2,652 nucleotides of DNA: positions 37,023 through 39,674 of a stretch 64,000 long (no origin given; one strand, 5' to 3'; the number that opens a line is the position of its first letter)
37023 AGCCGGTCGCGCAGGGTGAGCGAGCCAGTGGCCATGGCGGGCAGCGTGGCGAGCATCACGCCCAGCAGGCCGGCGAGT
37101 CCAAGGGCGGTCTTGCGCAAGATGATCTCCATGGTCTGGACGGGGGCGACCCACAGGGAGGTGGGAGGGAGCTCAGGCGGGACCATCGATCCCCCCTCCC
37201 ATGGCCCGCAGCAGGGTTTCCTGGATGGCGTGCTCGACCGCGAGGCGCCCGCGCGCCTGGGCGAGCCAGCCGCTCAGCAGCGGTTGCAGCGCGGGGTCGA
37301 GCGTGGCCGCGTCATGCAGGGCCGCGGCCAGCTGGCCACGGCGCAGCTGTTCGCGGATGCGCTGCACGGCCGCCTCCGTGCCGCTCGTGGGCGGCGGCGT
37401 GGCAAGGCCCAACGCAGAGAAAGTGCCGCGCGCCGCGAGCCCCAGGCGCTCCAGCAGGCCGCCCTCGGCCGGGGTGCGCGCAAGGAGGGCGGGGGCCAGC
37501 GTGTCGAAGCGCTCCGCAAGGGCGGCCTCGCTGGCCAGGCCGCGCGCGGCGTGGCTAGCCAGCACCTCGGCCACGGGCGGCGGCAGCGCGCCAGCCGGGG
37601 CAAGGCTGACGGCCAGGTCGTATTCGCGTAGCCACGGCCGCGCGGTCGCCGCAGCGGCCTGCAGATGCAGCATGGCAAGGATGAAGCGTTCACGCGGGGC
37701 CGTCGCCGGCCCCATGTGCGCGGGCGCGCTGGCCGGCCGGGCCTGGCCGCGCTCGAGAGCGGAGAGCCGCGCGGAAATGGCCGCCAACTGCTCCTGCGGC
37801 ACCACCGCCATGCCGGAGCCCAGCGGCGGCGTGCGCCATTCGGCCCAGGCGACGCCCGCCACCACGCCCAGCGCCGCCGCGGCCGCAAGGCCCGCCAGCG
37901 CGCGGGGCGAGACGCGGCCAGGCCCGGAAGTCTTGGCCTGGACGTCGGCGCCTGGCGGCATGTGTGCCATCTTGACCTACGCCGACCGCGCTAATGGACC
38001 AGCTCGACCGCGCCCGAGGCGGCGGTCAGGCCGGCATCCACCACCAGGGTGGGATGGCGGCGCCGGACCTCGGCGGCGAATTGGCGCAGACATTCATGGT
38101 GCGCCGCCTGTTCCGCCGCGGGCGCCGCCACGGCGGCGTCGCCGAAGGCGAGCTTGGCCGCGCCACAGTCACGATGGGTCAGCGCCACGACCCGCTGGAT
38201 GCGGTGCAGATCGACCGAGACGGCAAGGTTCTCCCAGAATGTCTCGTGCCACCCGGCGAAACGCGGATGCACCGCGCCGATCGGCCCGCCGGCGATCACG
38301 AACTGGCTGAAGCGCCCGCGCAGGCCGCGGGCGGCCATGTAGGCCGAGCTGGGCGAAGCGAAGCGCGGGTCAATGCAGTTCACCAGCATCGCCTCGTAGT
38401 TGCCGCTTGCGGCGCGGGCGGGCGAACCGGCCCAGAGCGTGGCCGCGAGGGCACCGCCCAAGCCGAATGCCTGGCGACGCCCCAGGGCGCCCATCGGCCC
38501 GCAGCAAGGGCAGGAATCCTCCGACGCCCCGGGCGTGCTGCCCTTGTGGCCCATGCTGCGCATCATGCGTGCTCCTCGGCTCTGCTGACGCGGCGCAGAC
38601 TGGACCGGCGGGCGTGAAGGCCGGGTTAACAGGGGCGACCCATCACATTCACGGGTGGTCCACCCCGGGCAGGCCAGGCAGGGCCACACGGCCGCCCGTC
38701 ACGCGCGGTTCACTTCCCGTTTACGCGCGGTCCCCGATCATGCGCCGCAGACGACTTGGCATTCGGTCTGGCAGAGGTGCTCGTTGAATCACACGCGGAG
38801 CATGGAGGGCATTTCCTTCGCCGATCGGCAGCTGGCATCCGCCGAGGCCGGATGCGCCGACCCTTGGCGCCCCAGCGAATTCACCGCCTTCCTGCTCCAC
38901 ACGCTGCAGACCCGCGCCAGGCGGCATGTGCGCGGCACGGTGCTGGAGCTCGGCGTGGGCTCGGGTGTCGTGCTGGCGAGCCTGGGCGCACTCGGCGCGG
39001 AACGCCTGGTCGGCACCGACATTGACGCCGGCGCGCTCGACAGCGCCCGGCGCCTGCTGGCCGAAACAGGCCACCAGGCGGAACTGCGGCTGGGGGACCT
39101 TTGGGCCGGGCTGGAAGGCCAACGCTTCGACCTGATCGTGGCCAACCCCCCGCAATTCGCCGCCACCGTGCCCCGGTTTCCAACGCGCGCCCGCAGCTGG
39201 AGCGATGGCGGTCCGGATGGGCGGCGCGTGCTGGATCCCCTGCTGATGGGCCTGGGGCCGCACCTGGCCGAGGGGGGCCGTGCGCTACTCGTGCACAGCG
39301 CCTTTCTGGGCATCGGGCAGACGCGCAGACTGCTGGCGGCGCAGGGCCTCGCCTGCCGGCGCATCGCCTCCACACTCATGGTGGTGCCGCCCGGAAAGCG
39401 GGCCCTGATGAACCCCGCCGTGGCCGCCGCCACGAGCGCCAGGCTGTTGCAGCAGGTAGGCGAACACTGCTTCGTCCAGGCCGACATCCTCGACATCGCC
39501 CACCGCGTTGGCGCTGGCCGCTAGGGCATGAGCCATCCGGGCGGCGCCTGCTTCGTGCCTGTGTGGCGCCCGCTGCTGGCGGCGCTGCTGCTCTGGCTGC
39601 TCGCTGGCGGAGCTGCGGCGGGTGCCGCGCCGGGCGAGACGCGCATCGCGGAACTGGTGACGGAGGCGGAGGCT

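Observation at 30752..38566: Two beta-carbonic-anhydrase-like paralogs bracket an ~8 kb block of uncharacterised envelope proteins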

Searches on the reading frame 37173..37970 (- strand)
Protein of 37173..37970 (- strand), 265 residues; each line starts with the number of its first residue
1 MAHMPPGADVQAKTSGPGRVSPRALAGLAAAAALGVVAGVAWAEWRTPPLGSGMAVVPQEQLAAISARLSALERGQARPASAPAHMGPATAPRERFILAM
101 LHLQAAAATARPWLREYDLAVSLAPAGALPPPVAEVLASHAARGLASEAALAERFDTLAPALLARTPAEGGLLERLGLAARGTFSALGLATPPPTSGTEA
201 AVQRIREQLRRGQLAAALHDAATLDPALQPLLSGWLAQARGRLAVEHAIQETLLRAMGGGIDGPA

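Call 3: search_protein_families(library=pfam, proteins=[window:37173-37970:-], max_evalue=1)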
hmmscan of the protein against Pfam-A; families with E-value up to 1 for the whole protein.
window:37173-37970:- (265 aa): 1 family
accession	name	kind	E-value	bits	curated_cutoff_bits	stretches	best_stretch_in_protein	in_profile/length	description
PF09731.14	Mitofilin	-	0.0022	17.4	27.4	1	141-250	494-607/614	Mitochondrial inner membrane protein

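Call 4: search_protein_families(library=ncbifam, proteins=[window:37173-37970:-], max_evalue=1)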
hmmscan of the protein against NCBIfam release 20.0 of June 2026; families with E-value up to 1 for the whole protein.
window:37173-37970:- (265 aa): 0 families

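Call 29: search_protein_families(library=padloc, proteins=[window:37173-37970:-], max_evalue=0.01)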
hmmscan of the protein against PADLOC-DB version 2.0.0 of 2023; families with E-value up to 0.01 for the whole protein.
window:37173-37970:- (265 aa): 0 families

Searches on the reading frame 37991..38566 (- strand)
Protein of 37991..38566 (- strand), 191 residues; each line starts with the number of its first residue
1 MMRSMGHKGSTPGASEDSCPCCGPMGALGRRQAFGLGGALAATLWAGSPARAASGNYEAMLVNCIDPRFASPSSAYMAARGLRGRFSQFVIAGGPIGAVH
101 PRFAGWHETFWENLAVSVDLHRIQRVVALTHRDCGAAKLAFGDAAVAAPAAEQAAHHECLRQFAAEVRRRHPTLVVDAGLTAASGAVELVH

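Call 3: search_protein_families(library=pfam, proteins=[window:37991-38566:-], max_evalue=1)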
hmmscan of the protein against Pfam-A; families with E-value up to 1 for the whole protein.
window:37991-38566:- (191 aa): 2 families
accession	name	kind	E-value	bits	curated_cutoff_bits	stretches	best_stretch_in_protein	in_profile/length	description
PF20393.3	Pro_CA_2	-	3e-06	27.9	30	1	59-174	6-108/125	Putative carbonic anhydrase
PF00484.24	Pro_CA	-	0.032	14.9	25.7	1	107-165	38-93/156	Carbonic anhydrase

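Call 4: search_protein_families(library=ncbifam, proteins=[window:37991-38566:-], max_evalue=1)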
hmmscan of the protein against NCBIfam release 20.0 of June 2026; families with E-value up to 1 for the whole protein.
window:37991-38566:- (191 aa): 0 families

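Call 7: search_solved_structures(query=window:37991-38566:-, max_evalue=10, show_alignments=3)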
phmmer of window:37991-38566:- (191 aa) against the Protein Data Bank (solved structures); distinct sequences matched with E-value up to 10: 1.
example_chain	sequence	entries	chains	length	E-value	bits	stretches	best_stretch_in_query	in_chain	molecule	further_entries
1ddz_A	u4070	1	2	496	0.15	15.1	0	110-146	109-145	CARBONIC ANHYDRASE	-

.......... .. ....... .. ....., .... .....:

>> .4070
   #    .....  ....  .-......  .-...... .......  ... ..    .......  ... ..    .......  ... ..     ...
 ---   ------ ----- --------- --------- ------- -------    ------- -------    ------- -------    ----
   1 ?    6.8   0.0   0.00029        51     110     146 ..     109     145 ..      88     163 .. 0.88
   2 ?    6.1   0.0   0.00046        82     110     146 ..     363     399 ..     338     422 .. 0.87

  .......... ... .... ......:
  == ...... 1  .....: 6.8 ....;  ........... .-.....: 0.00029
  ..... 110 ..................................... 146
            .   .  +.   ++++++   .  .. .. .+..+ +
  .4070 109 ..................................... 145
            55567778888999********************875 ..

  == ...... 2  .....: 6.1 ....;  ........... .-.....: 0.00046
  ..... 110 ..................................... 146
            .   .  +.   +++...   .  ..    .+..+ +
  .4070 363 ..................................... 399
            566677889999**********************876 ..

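Call 10: find_homologous_proteins(query=window:37991-38566:-, max_evalue=0.001)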
Query window:37991-38566:- (191 aa): 738 proteins with E <= 0.001 among 5009 candidates; the best 120 are listed.
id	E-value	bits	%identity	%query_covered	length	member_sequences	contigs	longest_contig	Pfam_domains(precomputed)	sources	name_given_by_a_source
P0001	5.5e-120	416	98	100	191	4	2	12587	PF20393.4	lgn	-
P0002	2.3e-80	287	73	97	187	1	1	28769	-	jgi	-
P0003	3.5e-80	286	72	97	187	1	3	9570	-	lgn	-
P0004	1.2e-79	284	71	97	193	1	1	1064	-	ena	-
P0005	1.8e-74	268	73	91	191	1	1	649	PF20393.4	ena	-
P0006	2.7e-73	264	67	93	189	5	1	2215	PF20393.4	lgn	-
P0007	1.9e-72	261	71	99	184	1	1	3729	-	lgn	-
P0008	7.8e-70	252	65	93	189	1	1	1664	PF20393.4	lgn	-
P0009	6.8e-65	236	63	94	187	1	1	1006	-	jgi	jgi:hypothetical protein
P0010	2.2e-64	235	64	90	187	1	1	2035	PF20393.4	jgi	-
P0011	2.2e-63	231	63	90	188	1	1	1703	PF20393.4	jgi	jgi:hypothetical protein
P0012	1.7e-61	225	62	91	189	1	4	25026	PF20393.4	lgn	-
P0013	3.2e-61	224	62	91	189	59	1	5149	PF20393.4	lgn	-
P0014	6.3e-61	223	62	91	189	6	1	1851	PF20393.4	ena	-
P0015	3.6e-60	221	59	92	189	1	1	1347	PF20393.4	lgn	-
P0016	5.2e-60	220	61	91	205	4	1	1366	PF20393.4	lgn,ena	-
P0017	9.8e-60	220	61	91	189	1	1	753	PF20393.4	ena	-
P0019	2.2e-59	218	62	91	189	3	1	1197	PF20393.4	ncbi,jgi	jgi:hypothetical protein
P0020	2.4e-59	218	63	91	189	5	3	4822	PF20393.4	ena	-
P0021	2.4e-59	218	62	91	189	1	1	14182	PF20393.4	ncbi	-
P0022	3.3e-59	218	60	94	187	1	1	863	PF20393.4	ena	-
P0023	5.9e-59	217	58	99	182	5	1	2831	PF20393.4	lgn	-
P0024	6.0e-59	217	68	73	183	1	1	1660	PF20393.4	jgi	jgi:hypothetical protein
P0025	7.6e-59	217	60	91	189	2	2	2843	PF20393.4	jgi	jgi:hypothetical protein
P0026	1.4e-58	216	60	91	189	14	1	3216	PF20393.4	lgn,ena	-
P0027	1.7e-58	215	63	90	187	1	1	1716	PF20393.4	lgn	-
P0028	3.4e-58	215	64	87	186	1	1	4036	PF20393.4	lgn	-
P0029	6.0e-58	214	57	95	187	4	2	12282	PF20393.4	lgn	-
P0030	1.0e-57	213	61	87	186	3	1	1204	PF20393.4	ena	-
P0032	1.2e-57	213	63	90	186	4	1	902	PF20393.4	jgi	jgi:hypothetical protein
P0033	1.2e-57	213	60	90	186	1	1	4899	PF20393.4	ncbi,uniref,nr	ncbi:hypothetical protein E2C06_35320 [Dankookia rubra]|uniref:Carbonic anhydrase n=1 Tax=Dankookia 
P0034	1.5e-57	212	67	74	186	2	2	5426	PF20393.4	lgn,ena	-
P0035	1.7e-57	212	58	91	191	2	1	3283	PF20393.4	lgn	-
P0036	2.0e-57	212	59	91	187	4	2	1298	PF20393.4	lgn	-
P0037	3.0e-57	211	69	74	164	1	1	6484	PF20393.4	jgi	jgi:carbonic anhydrase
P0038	3.3e-57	211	59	91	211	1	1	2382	PF20393.4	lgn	-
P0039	3.5e-57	211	59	90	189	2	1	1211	PF20393.4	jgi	jgi:hypothetical protein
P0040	3.7e-57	211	60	91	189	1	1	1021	PF20393.4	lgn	-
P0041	5.9e-57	210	63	82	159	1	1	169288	PF20393.4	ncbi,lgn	-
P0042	7.9e-57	210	63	90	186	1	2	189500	PF20393.4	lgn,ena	-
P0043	1.2e-56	210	60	91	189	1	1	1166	PF20393.4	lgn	-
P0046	2.8e-56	208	62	82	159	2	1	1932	PF20393.4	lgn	-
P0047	3.2e-56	208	66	72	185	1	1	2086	PF20393.4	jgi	jgi:hypothetical protein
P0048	3.4e-56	208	61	88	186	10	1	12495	PF20393.4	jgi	jgi:hypothetical protein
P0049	5.0e-56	207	62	88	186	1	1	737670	PF20393.4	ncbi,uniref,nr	ncbi:hypothetical protein JMJ55_06555 [Belnapia sp. T6]|uniref:Carbonic anhydrase n=1 Tax=Belnapia m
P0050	5.1e-56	207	61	88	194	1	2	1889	PF20393.4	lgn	-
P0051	5.4e-56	207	61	72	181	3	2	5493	PF20393.4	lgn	-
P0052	7.3e-56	207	56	94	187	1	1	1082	PF20393.4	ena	-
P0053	1.0e-55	206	51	95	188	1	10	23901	PF20393.4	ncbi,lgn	-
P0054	1.3e-55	206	58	94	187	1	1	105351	PF20393.4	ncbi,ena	-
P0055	1.3e-55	206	64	82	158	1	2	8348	PF20393.4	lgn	-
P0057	2.1e-55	205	67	73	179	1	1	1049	PF20393.4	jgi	-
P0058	2.5e-55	205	66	70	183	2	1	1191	PF20393.4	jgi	jgi:hypothetical protein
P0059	2.6e-55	205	61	87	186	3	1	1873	PF20393.4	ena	-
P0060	2.8e-55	205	67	73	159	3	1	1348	PF20393.4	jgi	jgi:hypothetical protein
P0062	4.7e-55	204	64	72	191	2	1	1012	PF20393.4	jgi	jgi:hypothetical protein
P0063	5.6e-55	204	66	74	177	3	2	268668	PF20393.4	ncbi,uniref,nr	ncbi:hypothetical protein GCM10011504_11080 [Siccirubricoccus deserti]|uniref:Carbonic anhydrase n=1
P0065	7.3e-55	204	61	89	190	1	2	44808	PF20393.4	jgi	jgi:hypothetical protein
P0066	9.9e-55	203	66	70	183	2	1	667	PF20393.4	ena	-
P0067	1.1e-54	203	60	90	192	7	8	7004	PF20393.4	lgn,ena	-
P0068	1.2e-54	203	68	73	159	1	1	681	PF20393.4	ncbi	-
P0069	1.2e-54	203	59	91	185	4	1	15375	PF20393.4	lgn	-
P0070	1.4e-54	203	65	73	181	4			PF20393.4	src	-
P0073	1.7e-54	202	65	74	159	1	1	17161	PF20393.4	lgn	-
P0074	2.4e-54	202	63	72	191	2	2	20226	PF20393.4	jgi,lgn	jgi:hypothetical protein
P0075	2.8e-54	202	65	83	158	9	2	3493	PF20393.4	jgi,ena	jgi:hypothetical protein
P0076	2.8e-54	202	58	88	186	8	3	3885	PF20393.4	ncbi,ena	-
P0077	3.4e-54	201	53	92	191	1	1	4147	PF20393.4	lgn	-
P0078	3.4e-54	201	55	91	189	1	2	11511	PF20393.4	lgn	-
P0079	3.5e-54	201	63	69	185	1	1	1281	PF20393.4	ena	-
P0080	3.6e-54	201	63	75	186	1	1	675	PF20393.4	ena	-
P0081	3.7e-54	201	60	87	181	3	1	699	PF20393.4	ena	-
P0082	3.7e-54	201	64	74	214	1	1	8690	PF20393.4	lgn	-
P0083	4.6e-54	201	65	74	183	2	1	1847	PF20393.4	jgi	jgi:hypothetical protein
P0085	9.2e-54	200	64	73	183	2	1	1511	PF20393.4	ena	-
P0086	9.9e-54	200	67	74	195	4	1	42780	PF20393.4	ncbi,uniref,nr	ncbi:hypothetical protein J5Y09_21235 [Roseomonas sp. PWR1]|uniref:Carbonic anhydrase n=1 Tax=Roseom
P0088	1.1e-53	200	64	75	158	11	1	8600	PF20393.4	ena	-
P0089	1.2e-53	200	57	88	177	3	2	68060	PF20393.4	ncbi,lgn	ncbi:MAG: carbonic anhydrase [Reyranellaceae bacterium]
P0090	1.6e-53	199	53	90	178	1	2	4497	PF20393.4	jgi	jgi:carbonic anhydrase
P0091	2.8e-53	198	57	88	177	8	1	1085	PF20393.4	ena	-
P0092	3.0e-53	198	63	83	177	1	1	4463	PF20393.4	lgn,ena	-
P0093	3.3e-53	198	61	87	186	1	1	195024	PF20393.4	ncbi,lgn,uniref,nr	ncbi:hypothetical protein [Paracraurococcus lichenis]|uniref:Carbonic anhydrase n=1 Tax=Paracrauroco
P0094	3.3e-53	198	57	88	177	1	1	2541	PF20393.4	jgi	jgi:hypothetical protein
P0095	4.9e-53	198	53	96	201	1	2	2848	PF20393.4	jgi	jgi:hypothetical protein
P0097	5.2e-53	198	58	74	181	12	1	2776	PF20393.4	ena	-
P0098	8.3e-53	197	56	91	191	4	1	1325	PF20393.4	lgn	-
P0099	1.0e-52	197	64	72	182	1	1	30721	PF20393.4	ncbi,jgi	jgi:hypothetical protein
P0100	1.4e-52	196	56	88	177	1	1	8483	PF20393.4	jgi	jgi:hypothetical protein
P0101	1.4e-52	196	63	75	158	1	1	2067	PF20393.4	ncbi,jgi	jgi:hypothetical protein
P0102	1.7e-52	196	55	90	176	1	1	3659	PF20393.4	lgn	-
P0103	1.8e-52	196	57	87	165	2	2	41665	PF20393.4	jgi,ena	jgi:carbonic anhydrase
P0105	2.3e-52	195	66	72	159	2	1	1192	PF20393.4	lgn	-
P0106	2.5e-52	195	55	88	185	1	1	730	PF20393.4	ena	-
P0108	2.8e-52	195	57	87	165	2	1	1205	PF20393.4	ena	-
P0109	3.2e-52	195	56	88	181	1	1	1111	PF20393.4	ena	-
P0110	4.1e-52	195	54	88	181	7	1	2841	PF20393.4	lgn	-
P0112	4.3e-52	195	64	72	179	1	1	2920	PF20393.4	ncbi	-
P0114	4.7e-52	194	52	99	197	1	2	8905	PF20393.4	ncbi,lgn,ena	-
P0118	7.1e-52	194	54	88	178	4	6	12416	PF20393.4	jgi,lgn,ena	-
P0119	7.2e-52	194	56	88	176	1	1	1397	PF20393.4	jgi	jgi:hypothetical protein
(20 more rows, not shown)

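Call 12: find_related_loci(query=A1, collection=genome_contigs, flank=10000)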
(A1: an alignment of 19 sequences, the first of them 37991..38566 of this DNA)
Query A1 (191 aa) in genome_contigs; peptide patterns used: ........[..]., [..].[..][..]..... (x = any residue, [..] = any of these).
425 stretches matched a pattern; 383 encode a relative of the query (tblastn E <= 1e-3); the best 80 are kept; 80 distinct loci.
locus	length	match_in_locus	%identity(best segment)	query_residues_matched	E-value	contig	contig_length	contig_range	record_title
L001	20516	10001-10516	63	19-190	5e-68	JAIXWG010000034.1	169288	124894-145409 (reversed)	MAG: Acetobacteraceae bacterium isolate D4_MAG_00010 pond_D4_MAG_00010_000000000055, whole genome shotgun sequence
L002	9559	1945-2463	62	18-190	5e-67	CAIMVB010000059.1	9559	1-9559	MAG: uncultured Rhodospirillales bacterium isolate Loclat_bin-10112 genome assembly, contig: bin-10112:059/517, whole ge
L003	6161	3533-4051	60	18-190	5e-65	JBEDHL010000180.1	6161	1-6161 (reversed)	MAG: Pseudomonadota bacterium isolate NASQAN2014_193_B_bin.4 scaffold_1018550, whole genome shotgun sequence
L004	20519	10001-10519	60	18-190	3e-64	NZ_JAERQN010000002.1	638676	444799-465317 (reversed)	Roseomonas ponticola strain SYSU M41301 NODE_2_length_638676_cov_92.435984, whole genome shotgun sequence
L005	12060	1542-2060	60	18-190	3e-63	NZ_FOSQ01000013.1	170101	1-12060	Falsiroseomonas stagni DSM 19981, whole genome shotgun sequence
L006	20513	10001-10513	63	20-190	5e-61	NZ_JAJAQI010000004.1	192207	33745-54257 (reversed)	Roseicella aerolata strain GB24 GB24_ctg004, whole genome shotgun sequence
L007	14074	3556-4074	62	18-190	9e-61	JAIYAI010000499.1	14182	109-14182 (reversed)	MAG: Acetobacteraceae bacterium isolate D8_MAG_00079 pond_D8_MAG_00079_000000000058, whole genome shotgun sequence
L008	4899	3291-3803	60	20-190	1e-59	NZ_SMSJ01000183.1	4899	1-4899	Dankookia rubra strain JCM30602 NODE_183_length_4899_cov_26.888680, whole genome shotgun sequence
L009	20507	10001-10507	62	22-190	8e-59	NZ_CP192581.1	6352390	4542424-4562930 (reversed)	Dankookia sp. P2 chromosome, complete genome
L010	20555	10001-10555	57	15-190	9e-58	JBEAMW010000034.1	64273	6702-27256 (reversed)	MAG: Pseudomonadota bacterium isolate lowercolorado_2019_sw_WHONDRS-S19S_0063_B_bin.5 scaffold_1962393, whole genome sho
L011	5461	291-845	52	18-190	6e-58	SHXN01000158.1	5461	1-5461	MAG: Limnohabitans sp. isolate Baikal-deep-G94 BACOMB-C68177, whole genome shotgun sequence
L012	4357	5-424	66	52-191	5e-58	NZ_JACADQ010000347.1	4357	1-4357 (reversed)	Neoroseomonas rubea strain MO17 347, whole genome shotgun sequence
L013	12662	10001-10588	51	7-190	1e-57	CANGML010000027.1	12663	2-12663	MAG: Comamonadaceae bacterium isolate Jr-28jun17-170 genome assembly, contig: Jr-28jun17-C7327, whole genome shotgun seq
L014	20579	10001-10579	55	10-190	2e-57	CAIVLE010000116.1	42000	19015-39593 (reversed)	MAG: uncultured Burkholderiales bacterium isolate A1_bin-239 genome assembly, contig: bin-239:116/262, whole genome shot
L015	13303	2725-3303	55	10-190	2e-57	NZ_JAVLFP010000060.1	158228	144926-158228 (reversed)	MAG: Limnohabitans sp. isolate L_335 k131_2401673, whole genome shotgun sequence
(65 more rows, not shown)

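Call 29: search_protein_families(library=padloc, proteins=[window:37991-38566:-], max_evalue=0.01)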
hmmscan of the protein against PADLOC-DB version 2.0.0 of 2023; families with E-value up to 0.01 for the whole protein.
window:37991-38566:- (191 aa): 0 families

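Call 66: search_solved_structures(query=A1, max_evalue=1, show_alignments=3)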
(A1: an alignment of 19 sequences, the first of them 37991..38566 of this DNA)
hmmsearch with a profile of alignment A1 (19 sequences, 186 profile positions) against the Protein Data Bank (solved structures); distinct sequences matched with E-value up to 1: 2.
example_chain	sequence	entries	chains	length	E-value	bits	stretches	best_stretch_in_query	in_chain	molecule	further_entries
1ddz_A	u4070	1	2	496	0.0036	20.1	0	104-161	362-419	CARBONIC ANHYDRASE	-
7y5e_UL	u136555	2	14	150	0.23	14.2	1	17-55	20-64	PS II complex 12 kDa extrinsic protein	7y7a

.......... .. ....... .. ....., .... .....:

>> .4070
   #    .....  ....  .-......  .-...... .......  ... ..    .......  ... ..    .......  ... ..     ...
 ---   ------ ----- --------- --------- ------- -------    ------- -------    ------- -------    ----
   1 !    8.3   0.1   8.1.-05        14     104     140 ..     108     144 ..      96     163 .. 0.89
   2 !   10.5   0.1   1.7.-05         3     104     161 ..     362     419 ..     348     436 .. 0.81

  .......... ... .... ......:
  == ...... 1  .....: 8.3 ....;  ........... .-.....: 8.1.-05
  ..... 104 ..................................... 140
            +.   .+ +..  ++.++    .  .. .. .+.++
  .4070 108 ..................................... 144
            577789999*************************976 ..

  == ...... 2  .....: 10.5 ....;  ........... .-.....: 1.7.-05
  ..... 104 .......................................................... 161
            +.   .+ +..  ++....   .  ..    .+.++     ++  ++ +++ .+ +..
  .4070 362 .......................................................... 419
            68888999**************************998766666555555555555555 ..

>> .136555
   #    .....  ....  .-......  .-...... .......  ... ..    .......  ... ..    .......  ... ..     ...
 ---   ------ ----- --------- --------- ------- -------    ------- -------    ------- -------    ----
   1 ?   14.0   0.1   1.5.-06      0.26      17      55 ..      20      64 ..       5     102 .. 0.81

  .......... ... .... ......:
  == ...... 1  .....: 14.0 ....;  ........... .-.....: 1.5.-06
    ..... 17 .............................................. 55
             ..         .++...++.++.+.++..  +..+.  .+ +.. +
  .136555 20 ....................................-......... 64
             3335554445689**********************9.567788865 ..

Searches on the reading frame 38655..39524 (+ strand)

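Call 30: search_protein_families(library=pfam, proteins=[window:38655-39524:+], max_evalue=1)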
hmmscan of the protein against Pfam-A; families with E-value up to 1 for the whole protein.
window:38655-39524:+ (289 aa): 7 families
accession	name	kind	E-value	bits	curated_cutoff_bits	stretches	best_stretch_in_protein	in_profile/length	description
PF05175.20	MTS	-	6.9e-13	49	23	1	77-166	20-107/170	Methyltransferase small domain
PF13649.12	Methyltransf_25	-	6.6e-09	36.8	27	1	96-164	1-71/97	Methyltransferase domain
PF06325.19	PrmA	-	5.5e-08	33.1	22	1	77-164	148-233/296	Ribosomal protein L11 methyltransferase (PrmA)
PF08242.18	Methyltransf_12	-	2.3e-06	28.7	30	1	97-164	1-72/98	Methyltransferase domain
PF08241.18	Methyltransf_11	-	6.7e-06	27.1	21.2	1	97-164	1-67/95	Methyltransferase domain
PF13489.12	Methyltransf_23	-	0.0041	17.3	27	1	88-164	18-88/164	Methyltransferase domain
PF10294.15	Methyltransf_16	-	0.36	11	21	1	71-124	22-79/174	Lysine methyltransferase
